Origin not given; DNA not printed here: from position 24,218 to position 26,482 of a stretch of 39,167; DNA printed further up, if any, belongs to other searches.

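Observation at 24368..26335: Exosortase fused to an N-terminal, apparently degenerate nucleotidyltransferase + LbH module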

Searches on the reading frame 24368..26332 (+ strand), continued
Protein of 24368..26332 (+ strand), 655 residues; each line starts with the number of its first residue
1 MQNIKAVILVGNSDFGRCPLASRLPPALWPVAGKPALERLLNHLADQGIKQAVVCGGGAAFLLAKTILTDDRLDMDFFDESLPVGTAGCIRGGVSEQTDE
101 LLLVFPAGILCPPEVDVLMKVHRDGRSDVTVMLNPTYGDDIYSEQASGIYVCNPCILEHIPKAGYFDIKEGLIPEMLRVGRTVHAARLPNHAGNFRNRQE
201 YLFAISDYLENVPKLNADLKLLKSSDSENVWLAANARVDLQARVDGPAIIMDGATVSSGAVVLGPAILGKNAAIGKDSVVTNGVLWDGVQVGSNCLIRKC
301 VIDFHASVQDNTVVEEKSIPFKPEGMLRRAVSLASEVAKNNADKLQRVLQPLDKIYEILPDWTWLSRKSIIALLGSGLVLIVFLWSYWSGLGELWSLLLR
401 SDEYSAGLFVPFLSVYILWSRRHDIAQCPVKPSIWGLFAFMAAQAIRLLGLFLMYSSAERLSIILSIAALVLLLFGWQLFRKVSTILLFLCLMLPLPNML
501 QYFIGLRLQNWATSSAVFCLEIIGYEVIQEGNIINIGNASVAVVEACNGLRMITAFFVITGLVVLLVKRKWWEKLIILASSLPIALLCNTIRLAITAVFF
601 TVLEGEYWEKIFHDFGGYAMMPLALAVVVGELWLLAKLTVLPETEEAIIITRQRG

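Call 12: search_solved_structures(query=window:24368-26332:+, max_evalue=0.01, show_alignments=4)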
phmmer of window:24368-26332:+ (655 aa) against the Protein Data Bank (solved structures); distinct sequences matched with E-value up to 0.01: 26.
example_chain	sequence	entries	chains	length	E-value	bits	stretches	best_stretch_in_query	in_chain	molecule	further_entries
8x7s_B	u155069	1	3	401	3.6e-10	42.1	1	134-315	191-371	UTP--glucose-1-phosphate uridylyltransferase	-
7whr_B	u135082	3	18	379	3.3e-09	38.9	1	147-306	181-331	Nucleotidyl transferase family protein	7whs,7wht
5b04_I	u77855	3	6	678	4.6e-06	28.6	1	189-319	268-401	Probable translation initiation factor eIF-2B subunit epsilon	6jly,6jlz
6jq8_A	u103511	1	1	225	5.8e-06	28.2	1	7-96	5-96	Putative 6-deoxy-D-mannoheptose pathway protein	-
5xhw_A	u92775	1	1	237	8.7e-06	27.6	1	7-96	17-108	Putative 6-deoxy-D-mannoheptose pathway protein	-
5b04_E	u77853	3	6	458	0.00012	23.9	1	237-312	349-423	Probable translation initiation factor eIF-2B subunit gamma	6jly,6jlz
9f5x_u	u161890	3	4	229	0.00031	22.5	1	226-316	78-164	CAG1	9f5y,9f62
6i3m_G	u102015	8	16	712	0.00041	22.1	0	247-313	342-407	Translation initiation factor eIF-2B subunit epsilon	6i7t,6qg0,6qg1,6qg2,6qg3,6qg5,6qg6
7d72_K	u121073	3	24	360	0.00044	22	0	5-133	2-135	Mannose-1-phosphate guanyltransferase beta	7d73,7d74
5afu_V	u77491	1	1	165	0.00085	21.1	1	234-319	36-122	DYNACTIN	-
5adx_V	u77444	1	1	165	0.00094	20.9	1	234-319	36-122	DYNACTIN SUBUNIT 6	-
30dr_W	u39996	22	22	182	0.0011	20.7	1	234-319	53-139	Dynactin subunit 5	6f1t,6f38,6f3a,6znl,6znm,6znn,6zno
3fww_A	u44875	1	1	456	0.0012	20.6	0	20-95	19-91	Bifunctional protein glmU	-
4fce_A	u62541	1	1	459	0.0012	20.6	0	20-95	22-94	Bifunctional protein GlmU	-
7ar9_z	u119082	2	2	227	0.0015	20.2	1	249-329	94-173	CA3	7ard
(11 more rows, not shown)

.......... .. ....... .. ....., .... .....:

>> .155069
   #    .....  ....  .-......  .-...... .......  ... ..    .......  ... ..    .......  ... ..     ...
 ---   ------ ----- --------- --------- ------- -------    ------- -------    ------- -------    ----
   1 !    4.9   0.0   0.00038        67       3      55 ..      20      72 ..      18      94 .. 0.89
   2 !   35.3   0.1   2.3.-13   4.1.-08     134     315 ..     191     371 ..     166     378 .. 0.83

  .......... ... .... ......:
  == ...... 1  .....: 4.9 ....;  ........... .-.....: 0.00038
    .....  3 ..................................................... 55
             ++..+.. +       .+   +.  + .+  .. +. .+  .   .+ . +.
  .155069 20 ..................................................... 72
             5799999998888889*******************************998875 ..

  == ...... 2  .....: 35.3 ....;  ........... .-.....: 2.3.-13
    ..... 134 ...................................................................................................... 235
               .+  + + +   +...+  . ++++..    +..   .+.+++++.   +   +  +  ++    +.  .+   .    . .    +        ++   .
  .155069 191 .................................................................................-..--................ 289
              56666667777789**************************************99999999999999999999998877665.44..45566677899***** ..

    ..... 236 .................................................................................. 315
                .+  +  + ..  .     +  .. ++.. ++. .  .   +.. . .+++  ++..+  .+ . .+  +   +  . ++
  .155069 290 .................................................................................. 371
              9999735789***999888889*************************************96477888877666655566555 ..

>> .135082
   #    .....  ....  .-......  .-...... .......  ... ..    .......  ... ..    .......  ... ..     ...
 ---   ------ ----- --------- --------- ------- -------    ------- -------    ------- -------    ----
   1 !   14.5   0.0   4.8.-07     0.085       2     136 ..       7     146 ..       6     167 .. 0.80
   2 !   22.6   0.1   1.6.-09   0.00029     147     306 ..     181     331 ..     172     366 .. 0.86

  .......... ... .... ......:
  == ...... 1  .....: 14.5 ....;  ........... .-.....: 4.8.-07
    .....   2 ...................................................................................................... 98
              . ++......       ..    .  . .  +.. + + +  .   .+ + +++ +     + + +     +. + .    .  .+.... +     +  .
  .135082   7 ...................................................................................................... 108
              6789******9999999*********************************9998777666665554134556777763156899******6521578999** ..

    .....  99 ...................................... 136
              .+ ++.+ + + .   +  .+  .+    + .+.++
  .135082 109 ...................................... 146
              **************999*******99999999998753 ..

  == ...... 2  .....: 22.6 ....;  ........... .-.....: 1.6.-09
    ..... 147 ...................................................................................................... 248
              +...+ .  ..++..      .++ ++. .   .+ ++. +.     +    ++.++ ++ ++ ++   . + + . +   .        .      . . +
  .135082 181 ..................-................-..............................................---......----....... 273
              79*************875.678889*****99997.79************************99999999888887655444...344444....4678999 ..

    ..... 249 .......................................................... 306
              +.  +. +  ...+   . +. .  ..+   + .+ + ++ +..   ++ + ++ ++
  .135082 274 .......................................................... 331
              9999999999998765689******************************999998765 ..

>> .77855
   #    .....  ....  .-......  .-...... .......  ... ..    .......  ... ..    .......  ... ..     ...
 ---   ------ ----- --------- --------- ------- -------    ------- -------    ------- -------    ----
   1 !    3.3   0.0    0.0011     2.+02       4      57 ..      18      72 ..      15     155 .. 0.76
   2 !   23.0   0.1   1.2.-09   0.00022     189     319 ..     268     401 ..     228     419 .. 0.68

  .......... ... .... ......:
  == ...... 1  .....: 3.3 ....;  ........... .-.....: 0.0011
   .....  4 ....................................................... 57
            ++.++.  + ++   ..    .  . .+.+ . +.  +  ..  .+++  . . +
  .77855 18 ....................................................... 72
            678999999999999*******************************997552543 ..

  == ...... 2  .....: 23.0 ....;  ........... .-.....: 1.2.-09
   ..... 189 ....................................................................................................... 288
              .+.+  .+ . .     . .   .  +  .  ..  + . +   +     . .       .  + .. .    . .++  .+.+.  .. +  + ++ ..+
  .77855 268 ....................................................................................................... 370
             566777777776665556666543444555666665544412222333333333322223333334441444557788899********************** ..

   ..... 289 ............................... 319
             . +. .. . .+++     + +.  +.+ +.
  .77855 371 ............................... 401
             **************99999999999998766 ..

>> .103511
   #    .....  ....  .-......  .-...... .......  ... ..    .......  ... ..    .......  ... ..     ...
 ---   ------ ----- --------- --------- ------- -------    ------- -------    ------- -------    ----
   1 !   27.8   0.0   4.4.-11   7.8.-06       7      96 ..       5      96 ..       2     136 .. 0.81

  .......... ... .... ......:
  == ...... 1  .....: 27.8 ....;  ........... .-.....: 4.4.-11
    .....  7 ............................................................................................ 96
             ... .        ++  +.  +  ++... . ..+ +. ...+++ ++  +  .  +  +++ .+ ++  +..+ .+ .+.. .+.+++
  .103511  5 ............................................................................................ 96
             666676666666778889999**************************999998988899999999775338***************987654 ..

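Call 30: find_related_loci(query=window:24368-26332:+, collection=genome_contigs, flank=10000)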
Query window:24368-26332:+ (655 aa) in genome_contigs; peptide patterns used: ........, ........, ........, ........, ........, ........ (x = any residue, [..] = any of these).
81 stretches matched a pattern; 35 encode a relative of the query (tblastn E <= 1e-3); 35 distinct loci.
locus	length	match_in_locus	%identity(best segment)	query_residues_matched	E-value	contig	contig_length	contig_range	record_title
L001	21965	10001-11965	75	1-655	0e+0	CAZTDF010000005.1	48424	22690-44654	MAG TPA_asm: uncultured Pirellulales bacterium isolate SRP214966_co5_256 genome assembly, contig: NODE_364_length_48424_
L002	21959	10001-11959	75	1-653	0e+0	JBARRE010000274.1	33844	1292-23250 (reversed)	MAG: Sedimentisphaerales bacterium isolate MFD13433_ilm_asm_bin29 k127_242600, whole genome shotgun sequence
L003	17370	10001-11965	75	1-655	0e+0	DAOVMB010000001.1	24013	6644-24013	MAG TPA_asm: Sedimentisphaerales bacterium isolate CSMAG_1460 CSMAG_1460_k141_187675_length_24013_cov_22.6630, whole gen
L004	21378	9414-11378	73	1-655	0e+0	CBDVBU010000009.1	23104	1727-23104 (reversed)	MAG TPA_asm: uncultured Phycisphaerae bacterium isolate SRR22302362_metabat2_72 genome assembly, contig: ERZ25746724.806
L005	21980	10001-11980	68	2-653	0e+0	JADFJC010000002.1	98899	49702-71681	MAG: Planctomycetota bacterium isolate B3T3L8 B3T3L8_NODE32, whole genome shotgun sequence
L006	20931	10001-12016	67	2-655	0e+0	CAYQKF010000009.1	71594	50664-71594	MAG TPA_asm: uncultured Pirellulales bacterium isolate SRP068000_co2_145 genome assembly, contig: NODE_43_length_71594_c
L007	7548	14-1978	66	2-655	0e+0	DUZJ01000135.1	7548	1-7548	MAG TPA_asm: Planctomycetota bacterium isolate MAG_11118_pl_115 Ga0114922_10012993, whole genome shotgun sequence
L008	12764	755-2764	66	1-653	0e+0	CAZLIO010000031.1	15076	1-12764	MAG TPA_asm: uncultured Pirellulales bacterium isolate SRP214966_co6_189 genome assembly, contig: NODE_2401_length_15076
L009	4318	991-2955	66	2-655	0e+0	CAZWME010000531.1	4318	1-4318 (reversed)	MAG TPA_asm: uncultured Pirellulales bacterium isolate binchicken_co116_96 genome assembly, contig: NODE_26604_length_43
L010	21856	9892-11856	65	2-655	0e+0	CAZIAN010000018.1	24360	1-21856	MAG TPA_asm: uncultured Pirellulales bacterium isolate binchicken_co81_115 genome assembly, contig: NODE_2633_length_243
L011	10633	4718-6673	63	2-653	0e+0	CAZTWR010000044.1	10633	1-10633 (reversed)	MAG TPA_asm: uncultured Pirellulales bacterium isolate SRP214966_co5_400 genome assembly, contig: NODE_6100_length_10633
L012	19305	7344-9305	66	2-653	0e+0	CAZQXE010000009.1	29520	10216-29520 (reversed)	MAG TPA_asm: uncultured Pirellulales bacterium isolate binchicken_co116_398 genome assembly, contig: NODE_1381_length_29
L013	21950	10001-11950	63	3-653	0e+0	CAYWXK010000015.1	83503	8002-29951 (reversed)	MAG TPA_asm: uncultured Pirellulales bacterium isolate binchicken_co103_415 genome assembly, contig: NODE_174_length_835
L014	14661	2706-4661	64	5-655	0e+0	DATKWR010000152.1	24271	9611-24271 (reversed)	MAG TPA_asm: Sedimentisphaerales bacterium isolate SMAG_U14168 k141_1058971, whole genome shotgun sequence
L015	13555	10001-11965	62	2-655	0e+0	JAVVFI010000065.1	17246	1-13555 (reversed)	MAG: Sedimentisphaerales bacterium isolate TamC13-43 NODE_65_length_17246_cov_3.316501, whole genome shotgun sequence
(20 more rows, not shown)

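Call 40: predict_structure(alignment_id=A1)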
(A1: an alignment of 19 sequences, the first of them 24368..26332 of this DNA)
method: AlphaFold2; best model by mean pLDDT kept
length: 655 residues; sequences in the alignment: 19
mean_pLDDT: 53.2   pTM: 0.31
mean pLDDT of the five models: 53.2, 51.3, 47.4, 46.0, 43.0
residues with pLDDT >= 90: 1; 70-90: 136; 50-70: 203; < 50: 315
segments of 3 or more residues with pLDDT < 50: 12-34, 63-66, 107-111, 134-147, 188-217, 315-346, 348-371, 375-380, 383-477, 479-481, 483-504, 542-550, 601-621, 640-642, 644-655
pLDDT, mean of each block of 10 residues (from residue 1): 71 36 26 48 74 69 48 71 69 70 61 66 78 44 45 81 71 76 61 32 35 38 57 80 74 85 71 85 66 71 57 45 33 39 45 44 44 47 45 41 31 41 39 34 36 37 45 44 45 41 51 54 53 53 46 54 57 58 57 56 42 45 53 52 45 34
secondary structure, 60 per line:
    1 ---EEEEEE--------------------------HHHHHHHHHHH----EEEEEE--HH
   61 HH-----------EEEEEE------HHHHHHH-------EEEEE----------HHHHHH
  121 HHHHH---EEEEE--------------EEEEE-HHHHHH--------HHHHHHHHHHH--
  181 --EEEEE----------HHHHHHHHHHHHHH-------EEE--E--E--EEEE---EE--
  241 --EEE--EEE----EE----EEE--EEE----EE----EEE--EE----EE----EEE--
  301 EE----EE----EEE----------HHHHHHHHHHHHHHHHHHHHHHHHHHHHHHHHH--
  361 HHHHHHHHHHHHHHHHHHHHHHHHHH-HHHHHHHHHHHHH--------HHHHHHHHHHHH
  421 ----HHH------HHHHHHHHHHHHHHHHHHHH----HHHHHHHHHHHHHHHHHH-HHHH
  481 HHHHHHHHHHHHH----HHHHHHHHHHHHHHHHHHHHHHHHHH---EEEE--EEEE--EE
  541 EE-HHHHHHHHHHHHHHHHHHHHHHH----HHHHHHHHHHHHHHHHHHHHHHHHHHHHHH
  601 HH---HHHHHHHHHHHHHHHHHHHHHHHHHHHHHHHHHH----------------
elements in order (helices of 4 or more, strands of 3 or more residues): E4-9 H36-46 E51-56 H59-62 E74-79 H86-92 E100-104 H115-125 E129-133 E148-152 H154-159 H168-178 E183-187 H198-211 E219-221 E230-233 E243-245 E248-250 E261-263 E266-268 E279-281 E296-298 E313-315 H326-358 H361-386 H388-400 H409-420 H434-453 H458-475 H477-493 H498-523 E527-530 E533-536 E539-542 H544-566 H571-602 H606-639

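Call 43: fold_search(model_id=the predicted structure, library=pdb)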
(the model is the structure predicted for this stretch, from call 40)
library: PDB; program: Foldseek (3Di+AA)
matches with E <= 10: 1152; with E <= 0.001: 466
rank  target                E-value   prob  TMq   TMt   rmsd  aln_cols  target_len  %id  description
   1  7d72_B                5.5e-15  1.00  0.24  0.34  10.7       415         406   16  Cryo-EM structures of human GMPPA/GMPPB complex bound to GDP-Mannose (released 2021-05-05)
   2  7x8k_A                6.9e-15  1.00  0.23  0.39  12.0       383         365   18  Arabidopsis GDP-D-mannose pyrophosphorylase (VTC1) structure (product-bound) (released 2022-05-18)
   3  7x8j_A                1.9e-14  1.00  0.22  0.38  11.3       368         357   17  Arabidopsis GDP-D-mannose pyrophosphorylase (VTC1) structure (unliganded) (released 2022-05-18)
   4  7x8k_C                1.9e-14  1.00  0.22  0.37  11.9       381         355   15  Arabidopsis GDP-D-mannose pyrophosphorylase (VTC1) structure (product-bound) (released 2022-05-18)
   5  8yre_D                2.9e-14  1.00  0.22  0.38  11.5       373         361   16  Crystal structure of Arabidopsis VTC1-KJC2 (released 2025-04-02)
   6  8x7s_B                3.3e-14  1.00  0.26  0.40   9.5       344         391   19  Crystal structure of tlr0611 (released 2024-11-27)
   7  7d72_E                4.1e-14  1.00  0.24  0.41  11.2       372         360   18  Cryo-EM structures of human GMPPA/GMPPB complex bound to GDP-Mannose (released 2021-05-05)
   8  8x7s_A                6.1e-14  1.00  0.25  0.41  10.2       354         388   18  Crystal structure of tlr0611 (released 2024-11-27)
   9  8x7s_C                6.9e-14  1.00  0.26  0.39   9.8       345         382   18  Crystal structure of tlr0611 (released 2024-11-27)
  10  7d73_F                7.7e-14  1.00  0.24  0.42  11.2       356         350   17  Cryo-EM structure of GMPPA/GMPPB complex bound to GTP (State I) (released 2021-05-05)
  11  7x8j_B                7.7e-14  1.00  0.22  0.38  11.5       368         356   18  Arabidopsis GDP-D-mannose pyrophosphorylase (VTC1) structure (unliganded) (released 2022-05-18)
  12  7x8k_B                8.2e-14  1.00  0.24  0.39  11.6       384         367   18  Arabidopsis GDP-D-mannose pyrophosphorylase (VTC1) structure (product-bound) (released 2022-05-18)
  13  5b04_I                1.9e-13  1.00  0.24  0.32  11.2       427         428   18  Crystal structure of the eukaryotic translation initiation factor 2B from Schizosaccharomyces pombe (released 2016-02-24)
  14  7d72_A                3.0e-13  1.00  0.23  0.35  10.8       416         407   16  Cryo-EM structures of human GMPPA/GMPPB complex bound to GDP-Mannose (released 2021-05-05)
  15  8yre_F                6.4e-13  1.00  0.22  0.38  11.8       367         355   18  Crystal structure of Arabidopsis VTC1-KJC2 (released 2025-04-02)
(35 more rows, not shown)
